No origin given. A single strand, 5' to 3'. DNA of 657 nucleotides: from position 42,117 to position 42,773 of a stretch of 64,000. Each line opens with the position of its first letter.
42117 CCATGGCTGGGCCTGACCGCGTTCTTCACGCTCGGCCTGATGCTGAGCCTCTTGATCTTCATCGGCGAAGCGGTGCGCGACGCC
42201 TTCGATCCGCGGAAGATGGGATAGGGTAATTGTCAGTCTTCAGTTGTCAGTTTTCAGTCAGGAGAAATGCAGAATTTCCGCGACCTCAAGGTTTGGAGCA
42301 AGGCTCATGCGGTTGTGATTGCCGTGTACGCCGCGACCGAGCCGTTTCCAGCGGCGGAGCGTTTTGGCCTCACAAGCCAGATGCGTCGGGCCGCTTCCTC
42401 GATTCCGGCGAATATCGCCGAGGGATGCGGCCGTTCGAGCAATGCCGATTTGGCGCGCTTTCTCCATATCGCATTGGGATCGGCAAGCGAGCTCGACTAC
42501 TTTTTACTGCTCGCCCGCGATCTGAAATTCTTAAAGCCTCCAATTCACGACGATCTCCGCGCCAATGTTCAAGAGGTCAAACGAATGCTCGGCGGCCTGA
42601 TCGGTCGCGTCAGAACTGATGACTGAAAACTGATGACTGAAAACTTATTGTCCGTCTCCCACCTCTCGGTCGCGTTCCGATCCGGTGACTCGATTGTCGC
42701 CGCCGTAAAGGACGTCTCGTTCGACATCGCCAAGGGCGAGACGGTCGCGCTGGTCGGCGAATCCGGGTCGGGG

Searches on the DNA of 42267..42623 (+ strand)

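Call 77: search_rna_families(source=L026, threshold=gathering)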
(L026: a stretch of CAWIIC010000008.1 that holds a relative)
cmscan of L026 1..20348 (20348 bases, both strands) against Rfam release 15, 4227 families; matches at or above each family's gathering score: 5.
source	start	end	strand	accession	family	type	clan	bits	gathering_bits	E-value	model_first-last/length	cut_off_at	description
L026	6298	9292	+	RF02541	LSU_rRNA_bacteria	Gene; rRNA;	CL00112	2786.3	50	0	1-2925/2925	no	Bacterial large subunit ribosomal RNA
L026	1722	3212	+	RF00177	SSU_rRNA_bacteria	Gene; rRNA;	CL00111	1517.4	50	0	1-1533/1533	no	Bacterial small subunit ribosomal RNA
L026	3429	3502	+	RF00005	tRNA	Gene; tRNA;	CL00001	77.2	29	1e-15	1-71/71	no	tRNA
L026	9507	9625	+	RF00001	5S_rRNA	Gene; rRNA;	CL00113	73.3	38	4.4e-14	1-120/120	no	5S ribosomal RNA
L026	3651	3723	+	RF00005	tRNA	Gene; tRNA;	CL00001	66.6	29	8.5e-13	1-71/71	no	tRNA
